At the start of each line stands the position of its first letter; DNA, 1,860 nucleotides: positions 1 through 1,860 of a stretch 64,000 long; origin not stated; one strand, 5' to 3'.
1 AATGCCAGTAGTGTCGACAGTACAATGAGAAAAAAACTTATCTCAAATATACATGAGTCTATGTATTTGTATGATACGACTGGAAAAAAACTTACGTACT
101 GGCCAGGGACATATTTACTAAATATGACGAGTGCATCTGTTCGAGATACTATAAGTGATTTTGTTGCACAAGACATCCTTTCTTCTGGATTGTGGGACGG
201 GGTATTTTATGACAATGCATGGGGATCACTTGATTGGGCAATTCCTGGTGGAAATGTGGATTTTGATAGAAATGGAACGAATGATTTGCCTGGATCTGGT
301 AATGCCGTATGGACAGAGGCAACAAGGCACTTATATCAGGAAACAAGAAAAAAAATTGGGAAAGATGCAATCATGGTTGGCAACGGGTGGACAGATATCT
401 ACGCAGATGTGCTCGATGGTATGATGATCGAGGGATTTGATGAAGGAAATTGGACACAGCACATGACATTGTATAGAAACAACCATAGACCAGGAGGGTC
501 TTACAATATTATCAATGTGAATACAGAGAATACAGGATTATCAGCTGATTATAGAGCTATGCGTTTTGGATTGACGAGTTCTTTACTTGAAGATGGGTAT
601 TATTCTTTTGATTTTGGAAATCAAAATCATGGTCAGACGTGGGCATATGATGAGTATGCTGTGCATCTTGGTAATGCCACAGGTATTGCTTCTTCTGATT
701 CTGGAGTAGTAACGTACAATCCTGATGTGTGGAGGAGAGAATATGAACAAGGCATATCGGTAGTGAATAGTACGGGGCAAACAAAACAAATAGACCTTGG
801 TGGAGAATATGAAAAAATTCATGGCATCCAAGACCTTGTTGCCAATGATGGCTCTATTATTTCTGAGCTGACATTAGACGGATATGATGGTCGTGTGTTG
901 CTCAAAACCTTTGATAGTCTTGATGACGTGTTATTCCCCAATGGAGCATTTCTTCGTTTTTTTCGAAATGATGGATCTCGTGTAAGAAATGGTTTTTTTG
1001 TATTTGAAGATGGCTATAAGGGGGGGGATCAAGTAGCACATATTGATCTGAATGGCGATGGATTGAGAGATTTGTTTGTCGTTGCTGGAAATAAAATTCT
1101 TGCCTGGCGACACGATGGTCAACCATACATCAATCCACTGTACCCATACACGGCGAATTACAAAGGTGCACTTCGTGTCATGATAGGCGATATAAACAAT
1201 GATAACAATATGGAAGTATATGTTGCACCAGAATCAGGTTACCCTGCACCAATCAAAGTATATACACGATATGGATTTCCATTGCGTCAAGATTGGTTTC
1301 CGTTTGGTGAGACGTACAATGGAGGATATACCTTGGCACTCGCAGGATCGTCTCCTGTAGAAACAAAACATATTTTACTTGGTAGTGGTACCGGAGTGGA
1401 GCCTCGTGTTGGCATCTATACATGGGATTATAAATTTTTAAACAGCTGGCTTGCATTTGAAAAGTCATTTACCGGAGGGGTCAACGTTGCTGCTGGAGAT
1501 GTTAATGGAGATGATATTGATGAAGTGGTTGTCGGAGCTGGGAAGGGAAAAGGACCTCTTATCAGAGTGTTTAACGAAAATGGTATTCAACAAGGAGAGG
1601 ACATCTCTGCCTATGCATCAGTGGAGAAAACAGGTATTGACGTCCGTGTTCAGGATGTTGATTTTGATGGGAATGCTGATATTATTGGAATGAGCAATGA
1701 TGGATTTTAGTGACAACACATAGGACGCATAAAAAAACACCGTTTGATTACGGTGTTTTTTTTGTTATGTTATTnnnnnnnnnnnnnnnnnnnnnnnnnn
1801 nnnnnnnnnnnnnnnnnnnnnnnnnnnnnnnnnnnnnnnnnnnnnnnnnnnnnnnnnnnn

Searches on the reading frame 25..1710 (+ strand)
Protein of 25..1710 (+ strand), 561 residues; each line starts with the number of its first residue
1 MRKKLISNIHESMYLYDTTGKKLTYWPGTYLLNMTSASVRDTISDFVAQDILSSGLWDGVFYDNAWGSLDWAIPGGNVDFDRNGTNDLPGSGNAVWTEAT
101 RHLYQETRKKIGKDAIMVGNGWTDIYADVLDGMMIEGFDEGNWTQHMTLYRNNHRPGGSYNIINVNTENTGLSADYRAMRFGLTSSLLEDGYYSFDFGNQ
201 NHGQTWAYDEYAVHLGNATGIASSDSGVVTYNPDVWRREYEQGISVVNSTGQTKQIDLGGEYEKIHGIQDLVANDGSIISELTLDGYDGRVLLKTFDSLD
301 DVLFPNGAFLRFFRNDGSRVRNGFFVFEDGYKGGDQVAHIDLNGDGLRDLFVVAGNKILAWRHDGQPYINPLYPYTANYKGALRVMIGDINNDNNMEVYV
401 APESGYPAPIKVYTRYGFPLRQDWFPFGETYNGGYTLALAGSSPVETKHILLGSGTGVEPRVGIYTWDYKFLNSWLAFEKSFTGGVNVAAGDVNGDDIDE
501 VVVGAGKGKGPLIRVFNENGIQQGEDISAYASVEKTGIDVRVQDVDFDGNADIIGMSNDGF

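Call 51: search_protein_families(library=pfam, proteins=[window:25-1710:+], max_evalue=0.001)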
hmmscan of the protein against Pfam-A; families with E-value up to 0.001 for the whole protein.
window:25-1710:+ (561 aa): 3 families
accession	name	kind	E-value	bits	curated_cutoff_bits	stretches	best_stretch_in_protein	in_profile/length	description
PF14885.12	GHL15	-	4e-24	86.4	27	1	7-243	40-270/271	Hypothetical glycosyl hydrolase family 15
PF13517.12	FG-GAP_3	-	3e-09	37.8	26.9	1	341-400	1-61/61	FG-GAP-like repeat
PF01839.29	FG-GAP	-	3.5e-05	24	22.1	1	485-506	2-23/37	FG-GAP repeat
